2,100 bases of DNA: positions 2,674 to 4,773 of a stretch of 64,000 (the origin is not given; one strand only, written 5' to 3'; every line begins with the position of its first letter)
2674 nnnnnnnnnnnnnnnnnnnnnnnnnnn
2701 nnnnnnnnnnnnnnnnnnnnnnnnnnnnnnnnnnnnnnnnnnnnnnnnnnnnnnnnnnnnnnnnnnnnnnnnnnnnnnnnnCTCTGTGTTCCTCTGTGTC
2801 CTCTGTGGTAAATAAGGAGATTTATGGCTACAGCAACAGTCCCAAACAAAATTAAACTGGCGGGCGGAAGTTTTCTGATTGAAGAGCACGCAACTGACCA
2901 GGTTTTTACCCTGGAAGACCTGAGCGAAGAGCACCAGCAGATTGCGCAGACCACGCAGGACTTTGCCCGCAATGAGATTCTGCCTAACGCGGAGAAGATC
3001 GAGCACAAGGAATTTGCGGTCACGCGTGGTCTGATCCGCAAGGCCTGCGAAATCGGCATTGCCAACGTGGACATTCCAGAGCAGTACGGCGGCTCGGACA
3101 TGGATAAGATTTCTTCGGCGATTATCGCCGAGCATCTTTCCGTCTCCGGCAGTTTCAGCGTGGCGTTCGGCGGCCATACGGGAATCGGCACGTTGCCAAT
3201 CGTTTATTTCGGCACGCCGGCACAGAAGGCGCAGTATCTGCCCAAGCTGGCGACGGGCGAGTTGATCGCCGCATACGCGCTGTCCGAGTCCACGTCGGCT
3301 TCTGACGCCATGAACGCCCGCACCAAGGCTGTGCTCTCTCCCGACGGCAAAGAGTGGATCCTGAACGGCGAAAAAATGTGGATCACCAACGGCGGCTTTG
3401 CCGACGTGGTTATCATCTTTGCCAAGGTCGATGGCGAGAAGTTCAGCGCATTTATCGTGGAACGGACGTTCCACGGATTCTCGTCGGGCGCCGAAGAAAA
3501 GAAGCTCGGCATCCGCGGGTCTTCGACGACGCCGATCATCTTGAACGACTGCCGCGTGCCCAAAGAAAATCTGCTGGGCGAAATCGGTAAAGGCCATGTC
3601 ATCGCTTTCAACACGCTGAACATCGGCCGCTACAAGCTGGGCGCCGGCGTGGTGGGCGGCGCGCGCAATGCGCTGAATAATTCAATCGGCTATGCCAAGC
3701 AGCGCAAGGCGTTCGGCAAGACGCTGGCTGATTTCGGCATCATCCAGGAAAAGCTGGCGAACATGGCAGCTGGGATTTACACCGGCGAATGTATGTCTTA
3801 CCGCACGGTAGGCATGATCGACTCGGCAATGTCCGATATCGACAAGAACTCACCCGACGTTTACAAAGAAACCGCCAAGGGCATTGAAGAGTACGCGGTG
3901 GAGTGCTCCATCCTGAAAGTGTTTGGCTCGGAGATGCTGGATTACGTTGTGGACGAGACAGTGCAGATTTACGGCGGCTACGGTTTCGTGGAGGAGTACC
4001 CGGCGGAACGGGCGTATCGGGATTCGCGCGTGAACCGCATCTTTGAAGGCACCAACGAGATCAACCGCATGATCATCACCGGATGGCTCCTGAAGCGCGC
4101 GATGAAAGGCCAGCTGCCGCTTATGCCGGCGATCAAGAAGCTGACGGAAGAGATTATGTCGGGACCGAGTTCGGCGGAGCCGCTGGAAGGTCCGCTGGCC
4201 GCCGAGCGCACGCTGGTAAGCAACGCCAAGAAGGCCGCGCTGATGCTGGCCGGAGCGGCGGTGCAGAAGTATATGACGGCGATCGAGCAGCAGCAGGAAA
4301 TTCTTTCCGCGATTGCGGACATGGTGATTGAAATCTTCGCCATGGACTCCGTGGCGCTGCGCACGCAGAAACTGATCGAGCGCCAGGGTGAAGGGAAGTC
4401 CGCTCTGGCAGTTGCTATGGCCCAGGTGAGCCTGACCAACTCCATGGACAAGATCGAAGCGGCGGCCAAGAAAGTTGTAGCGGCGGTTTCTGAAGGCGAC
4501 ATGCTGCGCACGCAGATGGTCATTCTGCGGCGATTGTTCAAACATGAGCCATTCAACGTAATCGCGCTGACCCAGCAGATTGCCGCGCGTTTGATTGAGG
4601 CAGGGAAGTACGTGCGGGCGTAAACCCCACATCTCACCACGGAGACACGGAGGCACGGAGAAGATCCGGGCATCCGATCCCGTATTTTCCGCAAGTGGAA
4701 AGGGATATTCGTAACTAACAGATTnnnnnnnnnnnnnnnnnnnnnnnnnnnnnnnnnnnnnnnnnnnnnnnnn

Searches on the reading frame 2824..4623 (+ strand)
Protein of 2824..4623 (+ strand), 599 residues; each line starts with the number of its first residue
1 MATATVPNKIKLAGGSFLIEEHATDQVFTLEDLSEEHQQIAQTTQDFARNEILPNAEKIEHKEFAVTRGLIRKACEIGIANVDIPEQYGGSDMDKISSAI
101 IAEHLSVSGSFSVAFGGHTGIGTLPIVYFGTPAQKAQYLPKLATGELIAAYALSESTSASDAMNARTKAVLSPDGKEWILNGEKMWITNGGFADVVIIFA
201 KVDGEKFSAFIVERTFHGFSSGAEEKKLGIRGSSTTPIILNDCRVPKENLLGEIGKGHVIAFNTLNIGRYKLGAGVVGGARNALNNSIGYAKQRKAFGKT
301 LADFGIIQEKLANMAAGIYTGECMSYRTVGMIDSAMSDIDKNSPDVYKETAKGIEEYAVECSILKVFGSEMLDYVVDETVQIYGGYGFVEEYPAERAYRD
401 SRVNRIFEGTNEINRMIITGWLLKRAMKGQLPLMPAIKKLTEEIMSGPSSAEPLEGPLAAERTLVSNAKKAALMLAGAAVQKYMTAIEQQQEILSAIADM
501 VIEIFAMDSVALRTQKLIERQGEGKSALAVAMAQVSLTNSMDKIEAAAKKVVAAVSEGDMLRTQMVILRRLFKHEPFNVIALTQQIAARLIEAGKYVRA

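Call 38: search_protein_families(library=pfam, proteins=[window:2824-4623:+], max_evalue=0.0001)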
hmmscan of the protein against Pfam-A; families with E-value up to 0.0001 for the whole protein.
window:2824-4623:+ (599 aa): 6 families
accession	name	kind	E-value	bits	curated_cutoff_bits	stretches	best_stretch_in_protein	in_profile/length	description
PF00441.29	Acyl-CoA_dh_1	-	1e-39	136.5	22.4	1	255-421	1-148/150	Acyl-CoA dehydrogenase, C-terminal domain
PF21263.2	Acyl-CoA-dh_C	-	2.4e-32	111.5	27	1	467-570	1-96/96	Acyl-CoA dehydrogenase, C-terminal domain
PF02771.21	Acyl-CoA_dh_N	-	8.2e-32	110.4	22.9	1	34-146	1-113/113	Acyl-CoA dehydrogenase, N-terminal domain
PF02770.24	Acyl-CoA_dh_M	-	9.4e-21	74.2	33.3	1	150-243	1-97/97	Acyl-CoA dehydrogenase, middle domain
PF08028.16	Acyl-CoA_dh_2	-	1.2e-13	51.9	22.7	1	272-411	3-133/134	Acyl-CoA dehydrogenase, C-terminal domain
PF22924.1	ACOX_C_alpha1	-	7.2e-07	29.6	27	1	267-413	6-159/169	Acyl-CoA oxidase, C-alpha1 domain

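Call 66: find_homologous_proteins(query=window:2824-4623:+, max_evalue=1e-80)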
Query window:2824-4623:+ (599 aa): 8000 proteins with E <= 1e-80 among 8000 candidates; the best 120 are listed.
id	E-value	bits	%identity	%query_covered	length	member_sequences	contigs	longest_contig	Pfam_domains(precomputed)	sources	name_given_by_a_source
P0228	0.0e+0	1229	93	100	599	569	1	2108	PF21263.3,PF02770.25,PF00441.30,PF08028.17,PF02771.22,PF21343.3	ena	-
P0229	0.0e+0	1207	92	100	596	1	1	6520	PF21263.3,PF02770.25,PF22924.2,PF00441.30,PF08028.17,PF02771.22,PF21343.3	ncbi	-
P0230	0.0e+0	1198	90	100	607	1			PF21263.3,PF02770.25,PF22924.2,PF00441.30,PF08028.17,PF02771.22,PF21343.3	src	-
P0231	0.0e+0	1194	90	100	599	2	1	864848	PF21263.3,PF02770.25,PF22924.2,PF00441.30,PF08028.17,PF02771.22,PF21343.3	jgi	jgi:alkylation response protein AidB-like acyl-CoA dehydrogenase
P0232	0.0e+0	1185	90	100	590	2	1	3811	PF21263.3,PF02770.25,PF00441.30,PF08028.17,PF02771.22,PF21343.3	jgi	jgi:alkylation response protein AidB-like acyl-CoA dehydrogenase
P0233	0.0e+0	1178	88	100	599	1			PF21263.3,PF02770.25,PF22924.2,PF00441.30,PF08028.17,PF02771.22,PF21343.3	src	-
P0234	0.0e+0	1176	87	100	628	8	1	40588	PF21263.3,PF02770.25,PF00441.30,PF08028.17,PF02771.22,PF21343.3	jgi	jgi:butyryl-CoA dehydrogenase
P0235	0.0e+0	1168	88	100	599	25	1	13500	PF21263.3,PF02770.25,PF00441.30,PF08028.17,PF02771.22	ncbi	ncbi:MAG: acyl-CoA dehydrogenase family protein [Actinomycetota bacterium]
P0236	0.0e+0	1167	89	100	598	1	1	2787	PF21263.3,PF02770.25,PF00441.30,PF08028.17,PF02771.22,PF21343.3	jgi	jgi:butyryl-CoA dehydrogenase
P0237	0.0e+0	1165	88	100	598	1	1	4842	PF21263.3,PF02770.25,PF00441.30,PF08028.17,PF02771.22,PF21343.3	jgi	jgi:butyryl-CoA dehydrogenase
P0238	0.0e+0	1163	88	100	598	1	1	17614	PF21263.3,PF02770.25,PF00441.30,PF08028.17,PF02771.22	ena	-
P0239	0.0e+0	1158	88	100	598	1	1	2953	PF21263.3,PF02770.25,PF00441.30,PF08028.17,PF02771.22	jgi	jgi:butyryl-CoA dehydrogenase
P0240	0.0e+0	1156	87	100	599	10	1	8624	PF21263.3,PF02770.25,PF00441.30,PF08028.17,PF02771.22,PF21343.3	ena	-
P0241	0.0e+0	1156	87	100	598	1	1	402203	PF21263.3,PF02770.25,PF00441.30,PF08028.17,PF02771.22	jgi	jgi:butyryl-CoA dehydrogenase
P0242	0.0e+0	1155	88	100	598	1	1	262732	PF21263.3,PF02770.25,PF00441.30,PF08028.17,PF02771.22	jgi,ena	-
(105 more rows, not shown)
